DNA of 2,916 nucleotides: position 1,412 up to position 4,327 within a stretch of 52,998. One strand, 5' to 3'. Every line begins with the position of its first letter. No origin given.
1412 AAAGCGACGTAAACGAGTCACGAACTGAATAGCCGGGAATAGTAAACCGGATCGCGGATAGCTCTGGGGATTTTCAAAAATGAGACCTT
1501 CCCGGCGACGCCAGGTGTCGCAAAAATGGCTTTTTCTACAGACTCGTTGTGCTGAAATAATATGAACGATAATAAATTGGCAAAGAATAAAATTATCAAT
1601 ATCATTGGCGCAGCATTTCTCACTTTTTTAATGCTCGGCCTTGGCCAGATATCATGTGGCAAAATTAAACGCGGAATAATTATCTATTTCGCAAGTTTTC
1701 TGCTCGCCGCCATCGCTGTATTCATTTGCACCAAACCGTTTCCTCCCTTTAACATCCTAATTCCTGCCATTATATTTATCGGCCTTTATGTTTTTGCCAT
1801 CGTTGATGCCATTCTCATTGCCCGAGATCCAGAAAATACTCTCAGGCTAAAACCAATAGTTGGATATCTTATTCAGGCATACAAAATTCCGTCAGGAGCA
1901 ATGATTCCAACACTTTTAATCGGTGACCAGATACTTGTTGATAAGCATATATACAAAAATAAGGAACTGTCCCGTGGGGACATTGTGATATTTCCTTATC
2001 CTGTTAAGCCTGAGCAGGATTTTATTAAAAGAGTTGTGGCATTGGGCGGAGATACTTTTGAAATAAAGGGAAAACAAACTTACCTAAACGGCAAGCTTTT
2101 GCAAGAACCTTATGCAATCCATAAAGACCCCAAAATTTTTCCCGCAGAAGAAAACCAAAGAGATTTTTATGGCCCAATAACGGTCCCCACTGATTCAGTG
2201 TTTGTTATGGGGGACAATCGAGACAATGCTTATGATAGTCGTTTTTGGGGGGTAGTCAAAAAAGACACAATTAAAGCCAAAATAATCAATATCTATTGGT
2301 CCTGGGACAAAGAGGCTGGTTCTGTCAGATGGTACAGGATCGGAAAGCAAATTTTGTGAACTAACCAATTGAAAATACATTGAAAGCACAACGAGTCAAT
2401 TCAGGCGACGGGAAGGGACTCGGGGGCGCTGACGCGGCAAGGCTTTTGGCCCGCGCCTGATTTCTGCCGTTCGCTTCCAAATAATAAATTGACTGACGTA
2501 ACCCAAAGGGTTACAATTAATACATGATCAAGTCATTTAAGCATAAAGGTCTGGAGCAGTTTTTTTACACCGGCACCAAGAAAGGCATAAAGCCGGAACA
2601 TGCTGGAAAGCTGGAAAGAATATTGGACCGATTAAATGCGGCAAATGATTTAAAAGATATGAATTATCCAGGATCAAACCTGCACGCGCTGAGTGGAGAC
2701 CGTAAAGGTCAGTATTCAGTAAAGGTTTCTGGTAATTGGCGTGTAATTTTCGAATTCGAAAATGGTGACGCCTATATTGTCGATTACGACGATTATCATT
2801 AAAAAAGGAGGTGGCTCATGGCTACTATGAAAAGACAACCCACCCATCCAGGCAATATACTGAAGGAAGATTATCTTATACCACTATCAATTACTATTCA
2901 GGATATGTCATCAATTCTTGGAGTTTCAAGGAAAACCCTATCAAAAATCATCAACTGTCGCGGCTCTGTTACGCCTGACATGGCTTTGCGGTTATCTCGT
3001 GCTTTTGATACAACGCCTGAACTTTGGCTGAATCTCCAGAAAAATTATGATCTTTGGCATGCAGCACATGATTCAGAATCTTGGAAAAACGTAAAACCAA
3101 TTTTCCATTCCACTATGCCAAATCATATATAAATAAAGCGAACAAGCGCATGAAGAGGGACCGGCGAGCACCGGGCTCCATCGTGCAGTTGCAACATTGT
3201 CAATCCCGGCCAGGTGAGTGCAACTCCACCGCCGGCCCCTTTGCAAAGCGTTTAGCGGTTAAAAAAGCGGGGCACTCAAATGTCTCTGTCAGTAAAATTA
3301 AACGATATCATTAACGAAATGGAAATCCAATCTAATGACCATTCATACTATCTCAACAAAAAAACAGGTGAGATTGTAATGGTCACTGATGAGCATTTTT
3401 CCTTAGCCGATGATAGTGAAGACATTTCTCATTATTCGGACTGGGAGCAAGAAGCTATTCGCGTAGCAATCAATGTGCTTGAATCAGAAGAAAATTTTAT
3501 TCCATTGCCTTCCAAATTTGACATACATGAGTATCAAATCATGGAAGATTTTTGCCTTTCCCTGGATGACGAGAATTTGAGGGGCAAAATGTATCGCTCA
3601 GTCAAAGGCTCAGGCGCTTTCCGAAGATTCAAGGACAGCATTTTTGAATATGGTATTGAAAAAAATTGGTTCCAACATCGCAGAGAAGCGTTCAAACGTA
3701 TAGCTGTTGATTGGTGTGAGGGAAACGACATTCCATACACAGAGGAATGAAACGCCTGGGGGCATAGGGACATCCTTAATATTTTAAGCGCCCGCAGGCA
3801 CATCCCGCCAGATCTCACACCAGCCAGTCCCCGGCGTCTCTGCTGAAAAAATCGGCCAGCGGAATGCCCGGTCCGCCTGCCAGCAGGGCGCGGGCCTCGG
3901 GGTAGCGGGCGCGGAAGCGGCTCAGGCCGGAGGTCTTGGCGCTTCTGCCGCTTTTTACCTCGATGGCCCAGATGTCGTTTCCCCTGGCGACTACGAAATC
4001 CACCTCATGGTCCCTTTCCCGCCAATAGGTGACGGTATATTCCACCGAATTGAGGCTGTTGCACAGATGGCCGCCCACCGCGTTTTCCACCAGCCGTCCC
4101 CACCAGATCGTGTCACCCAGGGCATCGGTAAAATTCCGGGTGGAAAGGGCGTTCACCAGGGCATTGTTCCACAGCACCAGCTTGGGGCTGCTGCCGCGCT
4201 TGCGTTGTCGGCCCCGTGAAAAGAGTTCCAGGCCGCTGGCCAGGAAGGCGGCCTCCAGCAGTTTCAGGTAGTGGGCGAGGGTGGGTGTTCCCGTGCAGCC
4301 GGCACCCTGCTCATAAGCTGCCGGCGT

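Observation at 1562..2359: Cassette-encoded signal-peptidase-I homolog with both conserved Ser residues replaced by Ala and a polytopic N-terminal extension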

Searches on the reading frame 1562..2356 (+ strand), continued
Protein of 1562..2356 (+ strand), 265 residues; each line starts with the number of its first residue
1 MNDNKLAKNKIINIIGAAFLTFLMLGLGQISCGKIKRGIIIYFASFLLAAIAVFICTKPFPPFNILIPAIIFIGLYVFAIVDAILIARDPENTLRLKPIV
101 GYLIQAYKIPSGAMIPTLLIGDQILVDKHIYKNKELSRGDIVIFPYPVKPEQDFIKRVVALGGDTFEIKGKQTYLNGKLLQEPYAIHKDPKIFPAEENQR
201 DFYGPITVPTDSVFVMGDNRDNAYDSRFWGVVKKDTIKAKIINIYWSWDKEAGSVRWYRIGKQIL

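Call 42: find_encoding_contigs(protein=P0013, flank=8000, max_places=2)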
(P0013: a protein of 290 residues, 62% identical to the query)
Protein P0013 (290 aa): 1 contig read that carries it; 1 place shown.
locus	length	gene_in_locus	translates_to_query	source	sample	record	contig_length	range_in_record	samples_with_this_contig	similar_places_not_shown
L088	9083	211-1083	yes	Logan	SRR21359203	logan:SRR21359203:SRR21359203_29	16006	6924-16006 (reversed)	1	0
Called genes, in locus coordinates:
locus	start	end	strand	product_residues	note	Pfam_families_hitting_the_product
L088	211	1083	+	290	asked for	PF10502:Peptidase_S26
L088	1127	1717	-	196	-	PF00633:HHH (weak), PF12836:HHH_3, PF14520:HHH_5 (faint)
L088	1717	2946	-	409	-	PF00696:AA_kinase, PF01842:ACT, PF22468:ACT_9, PF13840:ACT_7, PF22468:ACT_9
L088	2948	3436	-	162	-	PF02367:TsaE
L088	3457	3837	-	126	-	PF01648:ACPS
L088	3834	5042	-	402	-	PF00809:Pterin_bind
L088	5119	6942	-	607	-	PF06480:FtsH_ext, PF00004:AAA, PF07728:AAA_5 (weak), PF17862:AAA_lid_3, PF01434:Peptidase_M41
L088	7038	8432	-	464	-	PF01171:ATP_bind_3, PF11734:TilS_C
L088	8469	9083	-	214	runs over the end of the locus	PF00702:Hydrolase, PF12710:HAD (faint), PF13419:HAD_2, PF13242:Hydrolase_like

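Call 43: find_encoding_contigs(protein=P0008, flank=5000, max_places=2)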
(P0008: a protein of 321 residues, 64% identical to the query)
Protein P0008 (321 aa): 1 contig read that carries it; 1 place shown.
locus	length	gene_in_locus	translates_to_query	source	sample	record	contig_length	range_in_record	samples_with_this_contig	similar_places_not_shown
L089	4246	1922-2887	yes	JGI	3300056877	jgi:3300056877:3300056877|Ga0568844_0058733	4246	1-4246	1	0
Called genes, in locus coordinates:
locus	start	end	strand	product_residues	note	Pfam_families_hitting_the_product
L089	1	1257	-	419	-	?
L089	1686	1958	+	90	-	-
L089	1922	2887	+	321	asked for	PF10502:Peptidase_S26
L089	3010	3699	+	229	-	-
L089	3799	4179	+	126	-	-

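Call 53: find_encoding_contigs(protein=P0094, flank=7000, max_places=3)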
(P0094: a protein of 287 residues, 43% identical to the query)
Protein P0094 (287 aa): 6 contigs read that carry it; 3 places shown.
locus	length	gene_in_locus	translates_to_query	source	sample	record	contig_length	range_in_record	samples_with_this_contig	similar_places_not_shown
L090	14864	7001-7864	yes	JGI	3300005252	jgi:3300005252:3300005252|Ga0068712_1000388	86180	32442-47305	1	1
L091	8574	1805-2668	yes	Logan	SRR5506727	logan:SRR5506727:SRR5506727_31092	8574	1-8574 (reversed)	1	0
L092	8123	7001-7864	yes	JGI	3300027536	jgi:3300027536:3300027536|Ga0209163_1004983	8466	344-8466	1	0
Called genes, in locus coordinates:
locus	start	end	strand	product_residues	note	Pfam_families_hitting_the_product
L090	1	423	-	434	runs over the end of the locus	PF09837:DUF2064, PF00535:Glycos_transf_2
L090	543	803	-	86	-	-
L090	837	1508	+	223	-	PF00117:GATase, PF07722:Peptidase_C26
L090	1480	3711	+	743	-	PF04715:, PF00425:Chorismate_bind, PF01063:Aminotran_4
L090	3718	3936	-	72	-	-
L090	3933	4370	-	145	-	PF01850:PIN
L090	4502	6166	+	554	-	PF01636:APH (weak), PF06414:Zeta_toxin (weak), PF01591:6PF2K (faint), PF08433:KTI12 (weak), PF13671:AAA_33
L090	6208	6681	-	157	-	-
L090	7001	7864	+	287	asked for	PF10502:Peptidase_S26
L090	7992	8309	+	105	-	PF07883:Cupin_2 (weak)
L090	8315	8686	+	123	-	PF12681:Glyoxalase_2 (faint)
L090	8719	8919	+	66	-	-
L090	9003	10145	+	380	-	PF14257:DUF4349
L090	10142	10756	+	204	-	PF14257:DUF4349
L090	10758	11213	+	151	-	-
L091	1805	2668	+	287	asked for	PF10502:Peptidase_S26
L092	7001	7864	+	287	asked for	PF10502:Peptidase_S26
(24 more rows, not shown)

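Call 54: find_encoding_contigs(protein=P0045, flank=7000, max_places=2)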
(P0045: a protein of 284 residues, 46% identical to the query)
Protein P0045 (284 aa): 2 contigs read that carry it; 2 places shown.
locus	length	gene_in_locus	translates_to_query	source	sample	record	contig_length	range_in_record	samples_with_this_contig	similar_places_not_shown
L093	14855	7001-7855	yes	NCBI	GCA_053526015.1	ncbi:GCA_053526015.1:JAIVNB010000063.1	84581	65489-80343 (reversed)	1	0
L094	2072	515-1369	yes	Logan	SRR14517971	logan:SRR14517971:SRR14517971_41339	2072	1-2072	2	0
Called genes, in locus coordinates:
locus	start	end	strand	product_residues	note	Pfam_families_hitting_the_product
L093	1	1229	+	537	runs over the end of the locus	PF19614:DUF6119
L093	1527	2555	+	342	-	-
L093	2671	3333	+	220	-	-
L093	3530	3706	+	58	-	-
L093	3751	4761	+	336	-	PF20551:DUF6765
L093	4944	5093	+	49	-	-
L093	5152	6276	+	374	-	-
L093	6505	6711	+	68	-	PF10387:DUF2442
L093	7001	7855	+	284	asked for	PF10502:Peptidase_S26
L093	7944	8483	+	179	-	-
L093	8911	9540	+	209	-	-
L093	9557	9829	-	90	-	-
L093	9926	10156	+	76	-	-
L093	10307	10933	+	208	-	-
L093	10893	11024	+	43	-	-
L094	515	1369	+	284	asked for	PF10502:Peptidase_S26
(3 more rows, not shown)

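Call 55: find_encoding_contigs(protein=P0083, flank=7000, max_places=2)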
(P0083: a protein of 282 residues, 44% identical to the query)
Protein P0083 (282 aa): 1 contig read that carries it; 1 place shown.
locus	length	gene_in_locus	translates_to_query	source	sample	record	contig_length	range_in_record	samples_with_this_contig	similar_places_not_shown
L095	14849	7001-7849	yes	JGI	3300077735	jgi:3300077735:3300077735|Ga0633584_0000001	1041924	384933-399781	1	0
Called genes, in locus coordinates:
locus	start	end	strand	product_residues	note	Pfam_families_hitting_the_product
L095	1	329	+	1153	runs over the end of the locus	PF00072:Response_reg, PF13185:GAF_2 (weak), PF08447:PAS_3, PF00989:PAS (weak), PF13426:PAS_9, PF00512:HisKA, PF02518:HATPase_c, PF00072:Response_reg, +2 more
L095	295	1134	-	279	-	PF04187:Cofac_haem_bdg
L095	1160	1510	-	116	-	-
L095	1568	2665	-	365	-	PF13500:AAA_26, PF07085:DRTGG (weak)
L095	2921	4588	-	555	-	PF02310:B12-binding, PF04055:Radical_SAM, PF13311:DUF4080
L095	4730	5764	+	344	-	PF00195:Chal_sti_synt_N, PF08392:FAE1_CUT1_RppA, PF02797:Chal_sti_synt_C, PF08541:ACP_syn_III_C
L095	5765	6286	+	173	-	PF04191:PEMT (faint), PF04140:ICMT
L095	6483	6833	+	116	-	-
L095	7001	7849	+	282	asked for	PF10502:Peptidase_S26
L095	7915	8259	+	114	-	PF15586:Imm8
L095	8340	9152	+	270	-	-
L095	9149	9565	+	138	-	-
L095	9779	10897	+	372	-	PF13511:DUF4124 (faint), PF07603:Lcl_C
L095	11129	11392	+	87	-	-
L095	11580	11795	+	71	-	-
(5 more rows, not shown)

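Call 65: predict_structure(alignment_id=A3)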
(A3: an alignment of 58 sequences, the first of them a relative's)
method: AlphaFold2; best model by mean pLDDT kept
length: 290 residues; sequences in the alignment: 58
mean_pLDDT: 89.9   pTM: 0.81
mean pLDDT of the five models: 89.9, 89.8, 89.1, 89.1, 88.3
residues with pLDDT >= 90: 203; 70-90: 73; 50-70: 13; < 50: 1
segments of 3 or more residues with pLDDT < 50: none
pLDDT, mean of each block of 10 residues (from residue 1): 63 93 96 96 95 92 93 96 94 86 95 95 91 89 93 91 94 89 95 91 88 77 83 96 76 80 94 95 91
secondary structure, 60 per line:
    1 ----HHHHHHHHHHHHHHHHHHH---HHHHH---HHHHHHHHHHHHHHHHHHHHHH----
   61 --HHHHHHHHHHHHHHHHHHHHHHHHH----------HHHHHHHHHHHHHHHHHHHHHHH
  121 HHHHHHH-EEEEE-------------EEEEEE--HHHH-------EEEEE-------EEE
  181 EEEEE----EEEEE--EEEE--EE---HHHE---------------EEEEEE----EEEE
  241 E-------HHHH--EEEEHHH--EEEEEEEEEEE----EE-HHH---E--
elements in order: H5-23 H27-31 H35-56 H63-87 H98-127 E129-133 E147-152 H155-158 E166-170 E178-185 E190-194 E197-200 E227-232 E237-241 H249-252 E255-258 E264-274

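Call 66: predict_structure(alignment_id=A2)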
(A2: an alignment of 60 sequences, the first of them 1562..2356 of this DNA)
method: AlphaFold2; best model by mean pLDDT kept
length: 265 residues; sequences in the alignment: 60
mean_pLDDT: 87.5   pTM: 0.65
mean pLDDT of the five models: 87.5, 86.7, 86.1, 84.1, 83.9
residues with pLDDT >= 90: 173; 70-90: 63; 50-70: 16; < 50: 13
segments of 3 or more residues with pLDDT < 50: 1-4, 95-103
pLDDT, mean of each block of 10 residues (from residue 1): 55 90 94 92 96 96 96 96 91 53 64 90 91 91 90 92 96 95 87 86 94 93 64 94 93 95 89
secondary structure, 60 per line:
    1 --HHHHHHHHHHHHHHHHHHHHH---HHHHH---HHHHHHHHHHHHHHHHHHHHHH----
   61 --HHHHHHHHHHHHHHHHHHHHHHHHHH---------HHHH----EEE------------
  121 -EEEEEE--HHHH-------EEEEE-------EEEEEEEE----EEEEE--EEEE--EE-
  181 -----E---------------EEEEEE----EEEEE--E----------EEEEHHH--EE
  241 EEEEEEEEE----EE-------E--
elements in order: H3-23 H27-31 H35-56 H63-88 H98-101 E106-108 E122-127 H130-133 E141-145 E153-160 E165-169 E172-175 E202-207 E212-216 E230-233 E239-249

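Call 68: fold_search(model_id=the predicted structure, library=pdb)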
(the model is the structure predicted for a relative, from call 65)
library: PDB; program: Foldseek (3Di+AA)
matches with E <= 10: 235; with E <= 0.001: 26
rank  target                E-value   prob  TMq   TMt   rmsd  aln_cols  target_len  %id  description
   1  1t7d_B                4.2e-11  1.00  0.42  0.54   6.7       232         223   27  Crystal structure of Escherichia coli type I signal peptidase in complex with a lipopeptide inhibitor (released 2004-07-13)
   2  3iiq_A                7.0e-11  1.00  0.41  0.53   6.9       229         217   27  Crystallographic analysis of bacterial signal peptidase in ternary complex with Arylomycin A2 and a beta-sultam inhibi (released 2009-09-01)
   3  3s04_B                2.8e-10  1.00  0.43  0.55   7.3       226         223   28  Crystal structure of Escherichia coli type I signal peptidase in complex with an Arylomycin Lipoglycopeptide Antibioti (released 2011-10-05)
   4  9nlo_A                3.5e-10  1.00  0.40  0.51   7.7       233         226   28  Escherichia coli Signal Peptidase I Delta 2-76 P84A in complex with lipopeptide inhibitor (released 2025-11-19)
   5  3iiq_B                5.2e-10  1.00  0.40  0.52   8.3       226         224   28  Crystallographic analysis of bacterial signal peptidase in ternary complex with Arylomycin A2 and a beta-sultam inhibi (released 2009-09-01)
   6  9nlo_B                6.2e-10  1.00  0.41  0.51   7.3       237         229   28  Escherichia coli Signal Peptidase I Delta 2-76 P84A in complex with lipopeptide inhibitor (released 2025-11-19)
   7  1b12_D                6.6e-10  1.00  0.41  0.52   8.6       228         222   28  CRYSTAL STRUCTURE OF TYPE 1 SIGNAL PEPTIDASE FROM ESCHERICHIA COLI IN COMPLEX WITH A BETA-LACTAM INHIBITOR (released 1999-12-10)
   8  3s04_A                8.2e-10  1.00  0.41  0.56   7.3       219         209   28  Crystal structure of Escherichia coli type I signal peptidase in complex with an Arylomycin Lipoglycopeptide Antibioti (released 2011-10-05)
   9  1b12_A                1.2e-09  1.00  0.42  0.50  10.0       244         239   29  CRYSTAL STRUCTURE OF TYPE 1 SIGNAL PEPTIDASE FROM ESCHERICHIA COLI IN COMPLEX WITH A BETA-LACTAM INHIBITOR (released 1999-12-10)
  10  6b88_B                1.2e-09  1.00  0.41  0.49  11.1       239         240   28  E. coli LepB in complex with GNE0775 ((4S,7S,10S)-10-((S)-4-amino-2-(2-(4-(tert-butyl)phenyl)-4-methylpyrimidine-5-car (released 2018-10-10)
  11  4wvj_A                1.3e-09  1.00  0.37  0.21  13.1       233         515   23  Crystal structure of the Type-I signal peptidase from Staphylococcus aureus (SpsB) in complex with an inhibitor peptid (released 2015-09-23)
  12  1b12_C                1.6e-09  1.00  0.41  0.52   7.6       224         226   29  CRYSTAL STRUCTURE OF TYPE 1 SIGNAL PEPTIDASE FROM ESCHERICHIA COLI IN COMPLEX WITH A BETA-LACTAM INHIBITOR (released 1999-12-10)
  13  4wvg_A                1.6e-09  1.00  0.40  0.23  14.5       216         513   22  Crystal structure of the Type-I signal peptidase from Staphylococcus aureus (SpsB). (released 2015-09-23)
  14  4wvi_A                2.1e-09  1.00  0.38  0.22  12.9       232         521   24  Crystal structure of the Type-I signal peptidase from Staphylococcus aureus (SpsB) in complex with a substrate peptide (released 2015-09-23)
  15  4wvh_A                2.3e-09  1.00  0.38  0.22  14.8       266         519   21  Crystal structure of the Type-I signal peptidase from Staphylococcus aureus (SpsB) in complex with a substrate peptide (released 2015-09-23)
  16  1t7d_A                3.5e-09  1.00  0.40  0.55   9.9       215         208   27  Crystal structure of Escherichia coli type I signal peptidase in complex with a lipopeptide inhibitor (released 2004-07-13)
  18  4n31_A                7.3e-09  1.00  0.40  0.77   3.4       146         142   23  Structure and activity of Streptococcus pyogenes SipA: a signal peptidase homologue essential for pilus polymerisation (released 2014-08-20)
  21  4n31_B                2.0e-08  1.00  0.36  0.75   4.3       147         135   24  Structure and activity of Streptococcus pyogenes SipA: a signal peptidase homologue essential for pilus polymerisation (released 2014-08-20)
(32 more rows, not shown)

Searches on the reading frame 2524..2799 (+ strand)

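Call 41: search_protein_families(library=pfam, proteins=[window:2524-2799:+], max_evalue=0.001)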
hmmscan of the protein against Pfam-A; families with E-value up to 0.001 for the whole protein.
window:2524-2799:+ (92 aa): 1 family
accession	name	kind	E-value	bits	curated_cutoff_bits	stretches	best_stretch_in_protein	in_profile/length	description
PF05015.19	HigB-like_toxin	-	1.1e-23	83.9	27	1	3-92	1-91/91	RelE-like toxin of type II toxin-antitoxin system HigB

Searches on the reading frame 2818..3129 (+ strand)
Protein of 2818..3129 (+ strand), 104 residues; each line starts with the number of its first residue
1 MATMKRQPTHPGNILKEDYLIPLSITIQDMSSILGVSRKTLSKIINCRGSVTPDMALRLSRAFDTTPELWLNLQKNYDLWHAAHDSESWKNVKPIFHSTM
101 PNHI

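Call 41: search_protein_families(library=pfam, proteins=[window:2818-3129:+], max_evalue=0.001)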
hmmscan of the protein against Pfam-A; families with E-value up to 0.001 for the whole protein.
window:2818-3129:+ (104 aa): 5 families
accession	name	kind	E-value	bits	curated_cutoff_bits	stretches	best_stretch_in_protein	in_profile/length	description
PF01381.28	HTH_3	-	8.4e-08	32.6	23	1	20-69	5-54/55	Helix-turn-helix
PF12844.13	HTH_19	-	0.00029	21.1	30.2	1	23-69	11-57/64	Helix-turn-helix domain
PF13545.12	HTH_Crp_2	-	0.00059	20.2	27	1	19-46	17-44/70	Crp-like helix-turn-helix domain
PF13443.12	HTH_26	-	0.00061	20.4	22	1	24-68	10-55/63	Cro/C1-type HTH DNA-binding domain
PF13560.12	HTH_31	-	0.00079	20.1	27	1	26-70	16-61/64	Helix-turn-helix domain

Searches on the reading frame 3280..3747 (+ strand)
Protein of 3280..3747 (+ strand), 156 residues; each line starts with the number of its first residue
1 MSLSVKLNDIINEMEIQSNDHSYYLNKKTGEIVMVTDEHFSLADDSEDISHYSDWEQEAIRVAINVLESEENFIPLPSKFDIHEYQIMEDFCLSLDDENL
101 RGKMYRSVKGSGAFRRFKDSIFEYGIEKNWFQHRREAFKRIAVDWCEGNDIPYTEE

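Call 41: search_protein_families(library=pfam, proteins=[window:3280-3747:+], max_evalue=0.001)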
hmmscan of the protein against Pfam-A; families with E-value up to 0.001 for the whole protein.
window:3280-3747:+ (156 aa): 1 family
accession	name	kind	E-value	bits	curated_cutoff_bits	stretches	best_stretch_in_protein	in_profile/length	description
PF03682.18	UPF0158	-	3.3e-08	34.2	21.1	1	5-153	6-141/157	Uncharacterised protein family (UPF0158)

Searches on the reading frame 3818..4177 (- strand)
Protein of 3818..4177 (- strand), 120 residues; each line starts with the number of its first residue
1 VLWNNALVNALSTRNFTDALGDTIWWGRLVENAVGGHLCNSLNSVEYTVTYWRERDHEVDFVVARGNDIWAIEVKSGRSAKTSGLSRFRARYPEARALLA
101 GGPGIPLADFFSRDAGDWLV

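Call 41: search_protein_families(library=pfam, proteins=[window:3818-4177:-], max_evalue=0.001)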
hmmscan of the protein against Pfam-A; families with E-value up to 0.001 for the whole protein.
window:3818-4177:- (120 aa): 1 family
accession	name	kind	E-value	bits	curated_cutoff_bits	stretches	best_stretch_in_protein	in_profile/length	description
PF13635.12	DUF4143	-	3.1e-15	56.7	28.1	1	3-77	83-160/160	Domain of unknown function (DUF4143)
